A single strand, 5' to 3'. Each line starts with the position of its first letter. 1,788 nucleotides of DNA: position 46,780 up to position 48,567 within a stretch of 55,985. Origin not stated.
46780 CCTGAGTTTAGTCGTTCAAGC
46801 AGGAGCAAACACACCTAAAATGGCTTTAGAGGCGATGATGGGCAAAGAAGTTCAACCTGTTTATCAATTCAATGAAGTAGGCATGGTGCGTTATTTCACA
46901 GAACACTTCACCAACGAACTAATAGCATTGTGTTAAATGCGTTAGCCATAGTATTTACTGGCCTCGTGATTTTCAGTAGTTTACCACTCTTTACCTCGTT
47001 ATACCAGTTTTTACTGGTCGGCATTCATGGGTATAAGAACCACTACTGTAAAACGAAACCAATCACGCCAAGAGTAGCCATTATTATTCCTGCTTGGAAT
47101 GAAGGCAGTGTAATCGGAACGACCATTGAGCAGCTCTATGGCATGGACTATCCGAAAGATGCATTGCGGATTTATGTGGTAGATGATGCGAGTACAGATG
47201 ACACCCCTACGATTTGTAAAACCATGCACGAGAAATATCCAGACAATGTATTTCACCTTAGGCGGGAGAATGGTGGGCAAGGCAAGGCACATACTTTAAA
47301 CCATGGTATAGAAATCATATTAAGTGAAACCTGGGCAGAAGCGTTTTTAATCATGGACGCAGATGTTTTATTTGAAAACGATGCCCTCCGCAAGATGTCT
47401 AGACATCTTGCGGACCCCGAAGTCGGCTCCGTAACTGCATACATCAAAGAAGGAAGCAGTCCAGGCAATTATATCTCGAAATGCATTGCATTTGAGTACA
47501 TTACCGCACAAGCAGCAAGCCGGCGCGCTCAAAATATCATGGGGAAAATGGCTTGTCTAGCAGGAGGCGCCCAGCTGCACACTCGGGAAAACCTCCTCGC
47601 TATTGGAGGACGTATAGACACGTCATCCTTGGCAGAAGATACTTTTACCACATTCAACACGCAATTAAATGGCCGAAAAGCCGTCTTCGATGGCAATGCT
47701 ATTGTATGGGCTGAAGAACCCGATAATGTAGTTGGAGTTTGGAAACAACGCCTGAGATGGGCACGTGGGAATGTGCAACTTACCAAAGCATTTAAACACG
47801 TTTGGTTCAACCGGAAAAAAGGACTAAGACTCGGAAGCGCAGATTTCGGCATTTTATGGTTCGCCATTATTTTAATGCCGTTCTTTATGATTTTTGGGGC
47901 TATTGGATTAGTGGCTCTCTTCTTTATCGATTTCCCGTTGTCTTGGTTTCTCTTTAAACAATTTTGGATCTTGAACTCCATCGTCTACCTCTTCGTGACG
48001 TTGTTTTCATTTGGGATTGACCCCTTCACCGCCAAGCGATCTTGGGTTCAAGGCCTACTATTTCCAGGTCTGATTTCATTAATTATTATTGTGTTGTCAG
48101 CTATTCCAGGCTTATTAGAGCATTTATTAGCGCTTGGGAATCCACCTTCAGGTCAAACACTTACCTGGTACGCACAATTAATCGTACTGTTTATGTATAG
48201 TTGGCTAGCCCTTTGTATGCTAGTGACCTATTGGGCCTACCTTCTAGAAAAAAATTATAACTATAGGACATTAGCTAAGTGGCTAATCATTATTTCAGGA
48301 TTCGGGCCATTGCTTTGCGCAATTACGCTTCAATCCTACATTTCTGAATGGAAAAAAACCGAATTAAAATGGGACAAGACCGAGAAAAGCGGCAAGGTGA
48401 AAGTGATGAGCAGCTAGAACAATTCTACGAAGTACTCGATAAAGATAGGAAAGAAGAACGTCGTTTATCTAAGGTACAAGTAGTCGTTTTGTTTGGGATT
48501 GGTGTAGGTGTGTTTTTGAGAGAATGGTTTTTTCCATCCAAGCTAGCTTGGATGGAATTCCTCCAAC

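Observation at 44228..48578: Uncharacterised exopolymer module: beta-barrel OMP + pseudo-receiver::PIG-L deacetylase + ATP-grasp ligase + processive GT2 synthase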

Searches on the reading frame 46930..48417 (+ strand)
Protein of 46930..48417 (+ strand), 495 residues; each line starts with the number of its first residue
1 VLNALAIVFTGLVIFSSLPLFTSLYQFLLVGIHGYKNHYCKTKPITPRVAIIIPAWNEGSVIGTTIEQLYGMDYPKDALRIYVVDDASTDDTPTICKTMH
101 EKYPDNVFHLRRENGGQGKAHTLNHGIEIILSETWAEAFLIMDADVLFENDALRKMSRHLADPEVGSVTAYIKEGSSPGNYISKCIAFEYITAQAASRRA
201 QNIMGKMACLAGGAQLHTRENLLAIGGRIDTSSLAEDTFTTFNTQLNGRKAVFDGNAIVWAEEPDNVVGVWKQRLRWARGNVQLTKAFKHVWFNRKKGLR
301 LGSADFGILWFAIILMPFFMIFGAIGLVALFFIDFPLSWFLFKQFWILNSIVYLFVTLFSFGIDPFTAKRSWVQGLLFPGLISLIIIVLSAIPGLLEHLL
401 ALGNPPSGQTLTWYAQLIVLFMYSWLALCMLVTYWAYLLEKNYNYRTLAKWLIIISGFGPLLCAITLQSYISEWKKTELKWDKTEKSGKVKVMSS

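Call 3: search_protein_families(library=pfam, proteins=[window:46930-48417:+], max_evalue=0.01)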
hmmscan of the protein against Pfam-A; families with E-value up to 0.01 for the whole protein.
window:46930-48417:+ (495 aa): 5 families
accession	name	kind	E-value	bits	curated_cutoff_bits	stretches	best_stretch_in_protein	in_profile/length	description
PF13641.12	Glyco_tranf_2_3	-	3.9e-28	99.5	27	1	47-280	1-230/230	Glycosyltransferase like family 2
PF00535.33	Glycos_transf_2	-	6.5e-21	75.4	23.3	1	51-211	2-153/168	Glycosyl transferase family 2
PF13632.12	Glyco_trans_2_3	-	5.5e-14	52.9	27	1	139-334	2-153/198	Glycosyl transferase family group 2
PF13506.12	Glyco_transf_21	-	1.6e-13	51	21.7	1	131-279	26-174/174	Glycosyl transferase family 21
PF03142.21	Chitin_synth_2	-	0.0002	20.6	27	1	132-213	198-280/527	Chitin synthase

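Call 4: search_protein_families(library=ncbifam, proteins=[window:46930-48417:+], max_evalue=0.01)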
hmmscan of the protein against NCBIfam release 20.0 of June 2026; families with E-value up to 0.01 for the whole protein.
window:46930-48417:+ (495 aa): 27 families (the best 25 are shown)
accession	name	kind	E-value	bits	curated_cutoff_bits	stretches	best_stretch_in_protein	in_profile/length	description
TIGR03937.1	PgaC_IcaA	equivalog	6.4e-36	124.2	422.3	1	8-322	5-314/407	poly-beta-1,6-N-acetyl-D-glucosamine synthase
TIGR03111.1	glyc2_xrt_Gpos1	hypoth_equivalog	4.7e-25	88.3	363.95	1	33-359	35-361/439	TIGR03111 family XrtG-associated glycosyltransferase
TIGR04242.1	nodulat_NodC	equivalog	2e-20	73.1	550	1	41-281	42-284/395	chitooligosaccharide synthase NodC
TIGR03469.1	HpnB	hypoth_equivalog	5.8e-18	65.1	379.25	1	35-227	32-228/386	hopene-associated glycosyltransferase HpnB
TIGR03030.1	CelA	equivalog_domain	1.3e-17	63.2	699.1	2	211-345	308-429/714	UDP-forming cellulose synthase catalytic subunit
TIGR03965.1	mycofact_glyco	equivalog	6.7e-17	61.5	280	1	41-286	68-305/467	mycofactocin biosynthesis glycosyltransferase MftF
NF053846.1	glyco_with_XrtP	equivalog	1.5e-15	56.8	520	1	49-367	43-381/440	XrtP-associated glycosyltransferase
NF041865.1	EpsU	equivalog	5.1e-15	55.4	700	1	14-317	5-299/394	exopolysaccharide biosynthesis GT2 family glycosyltransferase EpsU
NF041875.1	EPS_EpsD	equivalog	2.8e-11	43.4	370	1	49-274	1-219/325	exopolysaccharide biosynthesis glycosyltransferase EpsD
NF008558.0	PRK11498.1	equivalog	1.9e-10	39.3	992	1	46-352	272-560/872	UDP-forming cellulose synthase catalytic subunit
NF011307.0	PRK14716.1-5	equivalog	5.9e-09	35.3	431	1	28-280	37-310/464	glycosyl transferase family protein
TIGR03472.1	HpnI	equivalog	6.1e-09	35.2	310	1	44-280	38-271/373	bacteriohopanetetrol glucosamine biosynthesis glycosyltransferase HpnI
TIGR04283.1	glyco_like_mftF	equivalog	8.7e-08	32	182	1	50-166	2-105/221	TIGR04283 family arsenosugar biosynthesis glycosyltransferase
NF007482.0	PRK10073.1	equivalog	5.1e-07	29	423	1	45-130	4-84/334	glycosyltransferase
NF047683.1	TeichurnBiosyTuaG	equivalog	7.3e-07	29.1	400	1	46-164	5-115/252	teichuronic acid biosynthesis protein TuaG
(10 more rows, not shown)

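Call 5: search_solved_structures(query=window:46930-48417:+, max_evalue=0.001)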
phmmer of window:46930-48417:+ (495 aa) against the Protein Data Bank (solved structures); distinct sequences matched with E-value up to 0.001: 18.
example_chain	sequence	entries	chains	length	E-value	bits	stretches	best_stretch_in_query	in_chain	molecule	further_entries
6yv7_B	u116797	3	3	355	1.7e-22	83.1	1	45-276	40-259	Glycosyl transferase, family 2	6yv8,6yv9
6yv7_A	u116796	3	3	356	1.7e-22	83.1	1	45-276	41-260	Glycosyl transferase, family 2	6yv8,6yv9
7sp7_A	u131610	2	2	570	1.5e-07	33.8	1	117-318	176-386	Hyaluronan synthase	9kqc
8snc_A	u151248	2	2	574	1.5e-07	33.8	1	117-318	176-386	Hyaluronan synthase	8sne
7sp6_A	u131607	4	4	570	3.1e-07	32.8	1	117-318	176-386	Hyaluronan synthase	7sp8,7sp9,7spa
8snd_A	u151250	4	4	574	3.1e-07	32.8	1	117-318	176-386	Hyaluronan synthase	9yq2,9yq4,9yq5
7lby_A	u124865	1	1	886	1.3e-06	30.7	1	43-301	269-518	Cellulose synthase catalytic subunit [UDP-forming]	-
9b8v_E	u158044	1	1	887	1.3e-06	30.7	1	43-301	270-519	Cellulose synthase catalytic subunit [UDP-forming]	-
9fmv_A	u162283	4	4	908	1.5e-06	30.6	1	44-301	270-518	Cellulose synthase catalytic subunit [UDP-forming]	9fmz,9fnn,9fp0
5tze_C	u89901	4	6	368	3.2e-06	29.4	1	49-156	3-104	Glycosyl transferase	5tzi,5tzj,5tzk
5ej1_A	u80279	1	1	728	4.6e-06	28.9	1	46-332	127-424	Putative cellulose synthase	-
4hg6_A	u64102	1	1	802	5.2e-06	28.7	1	46-332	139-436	Cellulose Synthase Subunit A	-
4p00_A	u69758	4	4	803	5.2e-06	28.7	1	46-332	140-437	Cellulose Synthase A subunit | Cellulose Synthase subunit A | Putative cellulose synthase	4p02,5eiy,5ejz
5tz8_A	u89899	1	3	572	6.6e-06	28.4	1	49-156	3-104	Glycosyl transferase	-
6p61_A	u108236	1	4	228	2.3e-05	26.6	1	37-151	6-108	Glycosyltransferase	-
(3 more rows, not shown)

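Call 34: find_homologous_proteins(query=window:46930-48417:+, max_evalue=1e-10)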
Query window:46930-48417:+ (495 aa): 2499 proteins with E <= 1e-10 among 8000 candidates; the best 120 are listed.
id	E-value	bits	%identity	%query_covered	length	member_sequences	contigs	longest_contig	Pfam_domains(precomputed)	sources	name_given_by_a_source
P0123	0.0e+0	1140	100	100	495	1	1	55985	PF13632.13,PF13506.14,PF13641.13,PF00535.33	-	-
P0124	9.3e-258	874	79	97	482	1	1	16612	PF13632.13,PF13506.14,PF13641.13,PF00535.33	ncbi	-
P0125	2.1e-247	840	72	100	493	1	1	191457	PF13632.13,PF13506.14,PF13641.13,PF00535.33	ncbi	-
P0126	1.1e-246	838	72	99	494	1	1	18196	PF13632.13,PF13506.14,PF13641.13,PF03142.22,PF00535.33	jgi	-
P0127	5.6e-244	829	73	99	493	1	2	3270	PF13632.13,PF13506.14,PF13641.13,PF00535.33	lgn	-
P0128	2.2e-243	827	73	98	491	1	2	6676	PF13632.13,PF13506.14,PF13641.13,PF00535.33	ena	-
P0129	4.0e-240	816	74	97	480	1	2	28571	PF13632.13,PF13506.14,PF13641.13,PF00535.33,PF13704.14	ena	-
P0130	1.2e-239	814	72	98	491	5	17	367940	PF13632.13,PF13506.14,PF13641.13,PF00535.33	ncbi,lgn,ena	-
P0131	3.3e-238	810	70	99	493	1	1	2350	PF13632.13,PF13506.14,PF13641.13,PF00535.33,PF13704.14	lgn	-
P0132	1.8e-237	807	71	98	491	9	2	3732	PF13632.13,PF13506.14,PF13641.13,PF00535.33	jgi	-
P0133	1.7e-236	804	71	98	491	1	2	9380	PF13632.13,PF13506.14,PF13641.13,PF03142.22,PF00535.33,PF13704.14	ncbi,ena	-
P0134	1.5e-232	791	70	98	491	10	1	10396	PF13632.13,PF13506.14,PF13641.13,PF00535.33,PF13704.14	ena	-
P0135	4.2e-232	789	71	98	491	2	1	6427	PF13632.13,PF13506.14,PF13641.13,PF00535.33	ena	-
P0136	2.8e-223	760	67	99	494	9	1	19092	PF13632.13,PF13506.14,PF13641.13,PF03142.22,PF00535.33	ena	-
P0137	5.5e-223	759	68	97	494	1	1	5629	PF13632.13,PF13506.14,PF13641.13,PF00535.33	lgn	-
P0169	2.2e-198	678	62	98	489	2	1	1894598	PF13632.13,PF13506.14,PF13641.13,PF00535.33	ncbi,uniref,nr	ncbi:glycosyltransferase family 2 protein [Kangiella sp. HZ709]|uniref:glycosyltransferase family 2 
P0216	1.1e-189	650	54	97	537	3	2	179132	PF13632.13,PF13506.14,PF13641.13,PF03142.22,PF00535.33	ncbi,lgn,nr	ncbi:MAG: glycosyltransferase family 2 protein [Bacteroidetes Order II. Incertae sedis bacterium]|nr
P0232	2.2e-187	642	57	98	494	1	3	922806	PF13632.13,PF13506.14,PF13641.13,PF00535.33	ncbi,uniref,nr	ncbi:glycosyltransferase [Paraburkholderia bonniea]|uniref:glycosyltransferase family 2 protein n=1 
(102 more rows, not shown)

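Call 47: predict_structure(alignment_id=A4)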
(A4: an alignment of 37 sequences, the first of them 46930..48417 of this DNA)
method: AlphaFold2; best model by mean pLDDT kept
length: 495 residues; sequences in the alignment: 37
mean_pLDDT: 91.5   pTM: 0.90
mean pLDDT of the five models: 91.5, 90.6, 90.3, 90.2, 88.7
residues with pLDDT >= 90: 368; 70-90: 110; 50-70: 17; < 50: 0
segments of 3 or more residues with pLDDT < 50: none
pLDDT, mean of each block of 10 residues (from residue 1): 96 97 92 84 96 87 92 97 92 95 97 84 93 96 90 96 94 86 94 90 85 86 91 83 92 92 91 91 93 93 93 96 98 96 95 92 92 95 96 90 74 92 97 98 95 98 97 86 68 70
secondary structure, 60 per line:
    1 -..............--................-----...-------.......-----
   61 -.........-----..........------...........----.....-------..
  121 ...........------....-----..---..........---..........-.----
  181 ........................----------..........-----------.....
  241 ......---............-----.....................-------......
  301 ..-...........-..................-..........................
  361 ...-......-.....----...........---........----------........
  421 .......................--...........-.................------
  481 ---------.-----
elements in order: H2-15 H18-33 E49-55 H62-70 E79-85 H92-102 E107-111 H119-131 E138-141 H152-161 E165-174 H181-204 E215-218 H219-224 H236-246 E250-261 H267-287 H295-302 H304-314 H316-333 H335-363 H365-370 H372-376 H381-391 H395-402 H413-443 H446-456 H458-474

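Call 53: fold_search(model_id=the predicted structure, library=pdb)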
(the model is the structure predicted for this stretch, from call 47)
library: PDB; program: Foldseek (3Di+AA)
matches with E <= 10: 887; with E <= 0.001: 288
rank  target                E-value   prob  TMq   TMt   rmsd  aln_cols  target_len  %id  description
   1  6yv7_A                5.6e-16  1.00  0.55  0.75   7.0       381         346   22  Mannosyltransferase PcManGT from Pyrobaculum calidifontis (released 2020-07-22)
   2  6yv7_B                1.3e-15  1.00  0.54  0.75   8.8       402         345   21  Mannosyltransferase PcManGT from Pyrobaculum calidifontis (released 2020-07-22)
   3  5ej1_A                2.0e-15  1.00  0.51  0.36  15.1       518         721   19  Pre-translocation state of bacterial cellulose synthase (released 2016-03-30)
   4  7sp8_A                2.3e-15  1.00  0.54  0.54  14.3       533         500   16  Chlorella virus Hyaluronan Synthase bound to UDP-GlcNAc (released 2022-04-06)
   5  9yq2_A                3.3e-15  1.00  0.53  0.53  14.1       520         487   15  Chlorella virus hyaluronan synthase bound to DDM (released 2025-12-10)
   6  7sp7_A                4.2e-15  1.00  0.53  0.53  14.6       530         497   15  Chlorella virus hyaluronan synthase inhibited by UDP (released 2022-04-06)
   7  8sne_A                6.4e-15  1.00  0.49  0.50  14.6       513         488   15  Chlorella virus Hyaluronan Synthase bound to GlcA extended GlcNAc primer and UDP (released 2024-05-01)
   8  7sp9_A                9.4e-15  1.00  0.49  0.49  12.5       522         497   15  Chlorella virus Hyaluronan Synthase in the GlcNAc-primed channel-closed state (released 2022-04-06)
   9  9yq5_A                9.9e-15  1.00  0.56  0.56  13.9       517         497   14  Chlorella virus hyaluronan synthase bound to an inserted UDP-GlcA (released 2025-12-10)
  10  4p00_A                1.1e-14  1.00  0.52  0.37  14.9       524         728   19  Bacterial Cellulose Synthase in complex with cyclic-di-GMP and UDP (released 2014-04-09)
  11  7sp6_A                1.1e-14  1.00  0.56  0.57  13.2       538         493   15  Chlorella virus hyaluronan synthase (released 2022-04-06)
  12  9yq4_A                1.8e-14  1.00  0.56  0.56  13.5       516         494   14  Chlorella virus hyaluronan synthase bound to a proofreading UDP-GlcA (released 2025-12-10)
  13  9b8v_E                2.2e-14  1.00  0.54  0.33  15.4       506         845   17  AlphaFold2 informed cryo-EM model of the E. coli cellulose synthase BcsAG3B6 complex (released 2025-02-19)
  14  8snc_A                5.3e-14  1.00  0.59  0.59  13.5       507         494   14  Chlorella virus Hyaluronan Synthase bound to GlcA extended GlcNAc primer (released 2024-05-01)
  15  8smp_A                1.5e-13  1.00  0.55  0.52  16.7       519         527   15  Xenopus laevis hyaluronan synthase 1, UDP-bound, gating loop inserted state (released 2024-05-01)
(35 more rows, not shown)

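Call 73: find_encoding_contigs(protein=P0232, flank=8000, max_places=1)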
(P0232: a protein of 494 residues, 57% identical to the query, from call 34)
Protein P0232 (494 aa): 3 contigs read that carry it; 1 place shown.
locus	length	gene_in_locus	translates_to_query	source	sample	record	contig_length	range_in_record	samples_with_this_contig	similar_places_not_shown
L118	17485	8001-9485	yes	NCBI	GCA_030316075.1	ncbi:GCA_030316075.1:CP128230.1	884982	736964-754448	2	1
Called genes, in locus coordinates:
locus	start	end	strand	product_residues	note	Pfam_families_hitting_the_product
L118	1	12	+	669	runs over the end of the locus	PF00128:Alpha-amylase, PF11941:DUF3459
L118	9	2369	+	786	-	PF02446:Glyco_hydro_77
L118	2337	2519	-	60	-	-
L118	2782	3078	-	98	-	-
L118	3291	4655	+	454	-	PF00083:Sugar_tr, PF07690:MFS_1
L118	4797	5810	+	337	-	PF00072:Response_reg, PF02585:PIG-L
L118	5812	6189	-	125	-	PF01627:Hpt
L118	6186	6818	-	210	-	PF00300:His_Phos_1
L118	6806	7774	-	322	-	PF21360:PylC-like_N (weak), PF02655:ATP-grasp_3, PF13535:ATP-grasp_4 (faint), PF15632:ATPgrasp_Ter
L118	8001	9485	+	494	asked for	PF13506:Glyco_transf_21, PF00535:Glycos_transf_2, PF13641:Glyco_tranf_2_3, PF13632:Glyco_trans_2_3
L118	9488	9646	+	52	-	-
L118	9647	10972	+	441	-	PF16918:PknG_TPR (weak), PF13428:TPR_14 (faint), PF13432:TPR_16 (faint), PF13424:TPR_12 (faint), PF07719:TPR_2 (faint), PF14559:TPR_19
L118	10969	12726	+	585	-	PF02743:dCache_1, PF00512:HisKA, PF02518:HATPase_c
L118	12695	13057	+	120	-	PF00072:Response_reg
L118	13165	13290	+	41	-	-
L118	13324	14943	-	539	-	PF00989:PAS, PF08447:PAS_3, PF08448:PAS_4, PF13426:PAS_9, PF00672:HAMP (faint), PF20155:TMP_3 (weak), PF00015:MCPsignal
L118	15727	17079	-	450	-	PF01595:CNNM, PF00571:CBS (weak), PF03471:CorC_HlyC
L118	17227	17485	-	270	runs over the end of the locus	PF00512:HisKA (weak)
